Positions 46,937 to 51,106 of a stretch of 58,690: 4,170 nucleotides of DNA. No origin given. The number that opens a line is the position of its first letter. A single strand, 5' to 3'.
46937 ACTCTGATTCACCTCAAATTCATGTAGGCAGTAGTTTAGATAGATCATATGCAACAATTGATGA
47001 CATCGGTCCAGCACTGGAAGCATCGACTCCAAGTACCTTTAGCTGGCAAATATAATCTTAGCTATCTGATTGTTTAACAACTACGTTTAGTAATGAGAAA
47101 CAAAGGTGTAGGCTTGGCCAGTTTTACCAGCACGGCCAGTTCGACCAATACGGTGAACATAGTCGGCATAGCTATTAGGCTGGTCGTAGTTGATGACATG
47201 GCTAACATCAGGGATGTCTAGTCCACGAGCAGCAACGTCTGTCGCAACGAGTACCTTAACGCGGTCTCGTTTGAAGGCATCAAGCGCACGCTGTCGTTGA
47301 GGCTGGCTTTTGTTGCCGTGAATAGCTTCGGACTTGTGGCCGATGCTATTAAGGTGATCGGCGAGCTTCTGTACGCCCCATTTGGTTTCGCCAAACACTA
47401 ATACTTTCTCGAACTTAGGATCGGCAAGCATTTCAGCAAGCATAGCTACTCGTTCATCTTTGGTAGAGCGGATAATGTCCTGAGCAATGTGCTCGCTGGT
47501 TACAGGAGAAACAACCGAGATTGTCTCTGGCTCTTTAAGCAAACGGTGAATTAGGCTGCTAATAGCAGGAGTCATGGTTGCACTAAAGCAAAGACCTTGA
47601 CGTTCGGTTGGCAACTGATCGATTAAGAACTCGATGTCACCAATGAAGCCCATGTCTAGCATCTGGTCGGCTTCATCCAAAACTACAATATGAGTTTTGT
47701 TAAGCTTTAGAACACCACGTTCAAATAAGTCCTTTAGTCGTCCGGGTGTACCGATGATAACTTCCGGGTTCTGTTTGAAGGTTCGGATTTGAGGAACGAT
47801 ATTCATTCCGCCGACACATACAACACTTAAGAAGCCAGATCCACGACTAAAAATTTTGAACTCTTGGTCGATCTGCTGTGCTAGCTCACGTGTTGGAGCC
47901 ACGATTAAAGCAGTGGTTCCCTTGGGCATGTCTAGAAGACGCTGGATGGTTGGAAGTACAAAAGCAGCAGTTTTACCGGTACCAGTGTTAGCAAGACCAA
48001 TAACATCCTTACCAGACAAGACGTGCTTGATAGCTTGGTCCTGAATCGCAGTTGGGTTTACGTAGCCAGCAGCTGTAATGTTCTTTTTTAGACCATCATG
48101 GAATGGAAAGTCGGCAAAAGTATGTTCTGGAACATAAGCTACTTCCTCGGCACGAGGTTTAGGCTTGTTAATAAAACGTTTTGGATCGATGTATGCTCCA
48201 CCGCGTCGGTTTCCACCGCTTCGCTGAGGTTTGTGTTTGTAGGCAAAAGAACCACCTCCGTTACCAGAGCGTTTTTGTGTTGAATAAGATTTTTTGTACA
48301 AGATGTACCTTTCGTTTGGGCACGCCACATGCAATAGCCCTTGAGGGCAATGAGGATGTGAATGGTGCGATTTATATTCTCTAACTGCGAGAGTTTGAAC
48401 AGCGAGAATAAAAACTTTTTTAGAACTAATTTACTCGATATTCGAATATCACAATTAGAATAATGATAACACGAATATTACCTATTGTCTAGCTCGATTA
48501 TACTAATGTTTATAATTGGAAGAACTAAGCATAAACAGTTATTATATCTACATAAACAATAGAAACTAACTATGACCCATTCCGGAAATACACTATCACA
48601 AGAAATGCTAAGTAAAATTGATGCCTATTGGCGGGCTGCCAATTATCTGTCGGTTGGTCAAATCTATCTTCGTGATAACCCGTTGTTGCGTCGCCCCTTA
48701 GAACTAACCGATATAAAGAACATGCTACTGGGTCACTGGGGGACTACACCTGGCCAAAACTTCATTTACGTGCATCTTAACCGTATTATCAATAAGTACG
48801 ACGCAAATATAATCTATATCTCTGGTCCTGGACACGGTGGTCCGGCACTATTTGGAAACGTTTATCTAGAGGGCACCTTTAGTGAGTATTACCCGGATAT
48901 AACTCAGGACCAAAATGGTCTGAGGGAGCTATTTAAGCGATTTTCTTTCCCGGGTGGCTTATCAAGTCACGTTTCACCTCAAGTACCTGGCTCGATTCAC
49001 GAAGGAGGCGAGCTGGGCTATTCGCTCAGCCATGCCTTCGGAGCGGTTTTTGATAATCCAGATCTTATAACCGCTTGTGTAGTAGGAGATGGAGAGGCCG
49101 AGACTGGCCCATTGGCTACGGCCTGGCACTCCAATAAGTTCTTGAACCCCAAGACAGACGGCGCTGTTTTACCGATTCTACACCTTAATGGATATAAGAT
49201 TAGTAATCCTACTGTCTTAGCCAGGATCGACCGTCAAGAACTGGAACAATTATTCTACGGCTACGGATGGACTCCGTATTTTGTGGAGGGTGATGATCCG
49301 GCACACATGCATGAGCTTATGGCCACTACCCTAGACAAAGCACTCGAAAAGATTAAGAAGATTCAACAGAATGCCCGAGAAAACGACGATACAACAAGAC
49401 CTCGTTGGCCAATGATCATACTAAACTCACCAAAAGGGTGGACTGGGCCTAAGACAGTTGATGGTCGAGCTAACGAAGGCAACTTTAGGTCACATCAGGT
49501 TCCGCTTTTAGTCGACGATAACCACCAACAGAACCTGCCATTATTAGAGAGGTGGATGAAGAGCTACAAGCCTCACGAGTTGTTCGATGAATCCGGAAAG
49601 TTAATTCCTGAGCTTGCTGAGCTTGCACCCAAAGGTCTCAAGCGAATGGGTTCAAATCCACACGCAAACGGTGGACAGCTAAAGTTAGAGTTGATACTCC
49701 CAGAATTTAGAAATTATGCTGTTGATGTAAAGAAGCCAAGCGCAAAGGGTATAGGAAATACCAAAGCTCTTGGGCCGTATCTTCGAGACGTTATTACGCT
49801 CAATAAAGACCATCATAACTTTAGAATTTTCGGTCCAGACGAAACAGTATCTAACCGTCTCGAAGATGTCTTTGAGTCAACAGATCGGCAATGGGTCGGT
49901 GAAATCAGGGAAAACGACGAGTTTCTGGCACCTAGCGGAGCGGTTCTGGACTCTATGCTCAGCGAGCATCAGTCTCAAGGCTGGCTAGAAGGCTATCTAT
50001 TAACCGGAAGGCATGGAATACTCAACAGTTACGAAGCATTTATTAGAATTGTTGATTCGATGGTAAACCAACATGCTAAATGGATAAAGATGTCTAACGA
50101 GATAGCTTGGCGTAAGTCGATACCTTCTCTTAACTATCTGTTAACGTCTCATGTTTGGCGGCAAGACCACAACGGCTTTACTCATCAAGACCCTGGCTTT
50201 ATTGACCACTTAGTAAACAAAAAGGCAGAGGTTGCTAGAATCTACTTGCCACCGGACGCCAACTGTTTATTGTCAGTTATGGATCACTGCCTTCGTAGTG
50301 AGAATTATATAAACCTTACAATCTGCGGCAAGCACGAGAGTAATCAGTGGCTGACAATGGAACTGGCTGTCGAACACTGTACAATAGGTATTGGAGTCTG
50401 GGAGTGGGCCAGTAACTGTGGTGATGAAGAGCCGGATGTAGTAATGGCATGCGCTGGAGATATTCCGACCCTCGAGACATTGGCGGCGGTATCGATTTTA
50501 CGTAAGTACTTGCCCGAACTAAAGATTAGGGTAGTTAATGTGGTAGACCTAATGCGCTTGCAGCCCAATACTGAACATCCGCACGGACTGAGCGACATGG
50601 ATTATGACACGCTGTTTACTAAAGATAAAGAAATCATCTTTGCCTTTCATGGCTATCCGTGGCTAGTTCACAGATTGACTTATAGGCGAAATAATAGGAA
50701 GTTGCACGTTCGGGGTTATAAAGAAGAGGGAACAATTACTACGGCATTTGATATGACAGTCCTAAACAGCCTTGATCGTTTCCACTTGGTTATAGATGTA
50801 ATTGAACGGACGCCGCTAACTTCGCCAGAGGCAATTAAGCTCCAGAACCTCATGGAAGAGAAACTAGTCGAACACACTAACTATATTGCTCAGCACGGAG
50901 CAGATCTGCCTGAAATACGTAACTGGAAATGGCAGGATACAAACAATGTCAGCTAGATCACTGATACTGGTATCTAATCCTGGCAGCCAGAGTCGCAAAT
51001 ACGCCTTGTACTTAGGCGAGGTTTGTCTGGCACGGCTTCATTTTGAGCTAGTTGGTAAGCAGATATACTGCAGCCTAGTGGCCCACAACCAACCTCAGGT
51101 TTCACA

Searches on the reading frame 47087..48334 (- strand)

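Call 96: search_protein_families(library=pfam, proteins=[window:47087-48334:-], max_evalue=0.00001)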
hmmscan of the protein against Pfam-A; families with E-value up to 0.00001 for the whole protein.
window:47087-48334:- (415 aa): 4 families
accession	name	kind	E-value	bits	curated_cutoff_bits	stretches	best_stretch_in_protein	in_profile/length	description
PF00270.35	DEAD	-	3.3e-45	154.3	26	1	95-257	1-163/167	DEAD/DEAH box helicase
PF00271.37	Helicase_C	-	5.8e-32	110.6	23.5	1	296-403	3-110/110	Helicase conserved C-terminal domain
PF04851.21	ResIII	-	4.9e-08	33.5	22.5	1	94-227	4-139/164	Type III restriction enzyme, res subunit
PF16203.11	ERCC3_RAD25_C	-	8.9e-06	25.6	27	0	307-408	59-157/248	ERCC3/RAD25/XPB C-terminal helicase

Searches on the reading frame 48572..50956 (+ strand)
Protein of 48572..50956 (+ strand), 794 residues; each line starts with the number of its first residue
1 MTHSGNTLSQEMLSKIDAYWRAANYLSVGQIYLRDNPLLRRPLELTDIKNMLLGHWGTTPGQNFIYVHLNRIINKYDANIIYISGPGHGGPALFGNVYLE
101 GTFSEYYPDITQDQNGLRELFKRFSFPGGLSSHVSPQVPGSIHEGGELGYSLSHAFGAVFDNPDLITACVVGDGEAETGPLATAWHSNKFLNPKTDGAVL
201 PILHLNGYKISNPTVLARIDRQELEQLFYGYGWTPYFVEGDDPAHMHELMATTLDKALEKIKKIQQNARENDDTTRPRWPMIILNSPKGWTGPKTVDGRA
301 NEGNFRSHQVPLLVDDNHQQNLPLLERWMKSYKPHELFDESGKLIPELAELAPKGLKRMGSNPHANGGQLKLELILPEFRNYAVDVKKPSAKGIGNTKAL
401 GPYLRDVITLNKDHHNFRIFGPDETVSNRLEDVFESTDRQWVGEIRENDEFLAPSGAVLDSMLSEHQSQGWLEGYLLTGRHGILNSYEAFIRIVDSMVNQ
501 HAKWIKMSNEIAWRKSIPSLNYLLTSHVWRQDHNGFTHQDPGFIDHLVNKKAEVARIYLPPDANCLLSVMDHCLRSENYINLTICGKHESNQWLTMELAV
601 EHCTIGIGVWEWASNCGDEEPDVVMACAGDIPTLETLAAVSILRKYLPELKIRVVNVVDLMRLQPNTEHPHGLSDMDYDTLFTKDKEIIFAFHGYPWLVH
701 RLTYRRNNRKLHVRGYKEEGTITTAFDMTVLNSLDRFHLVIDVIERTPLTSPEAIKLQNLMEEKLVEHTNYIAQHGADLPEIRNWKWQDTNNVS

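Call 96: search_protein_families(library=pfam, proteins=[window:48572-50956:+], max_evalue=0.00001)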
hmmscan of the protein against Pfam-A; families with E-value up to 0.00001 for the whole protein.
window:48572-50956:+ (794 aa): 3 families
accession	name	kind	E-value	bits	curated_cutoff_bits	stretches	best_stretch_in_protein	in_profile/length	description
PF09364.15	XFP_N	-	2.8e-182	605.9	23.7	1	8-369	2-363/364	XFP N-terminal domain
PF09363.15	XFP_C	-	1.4e-91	305.9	23.4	1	587-787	1-202/202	XFP C-terminal domain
PF03894.20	XFP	-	7e-87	290.2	22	1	399-576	2-177/177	D-xylulose 5-phosphate/D-fructose 6-phosphate phosphoketolase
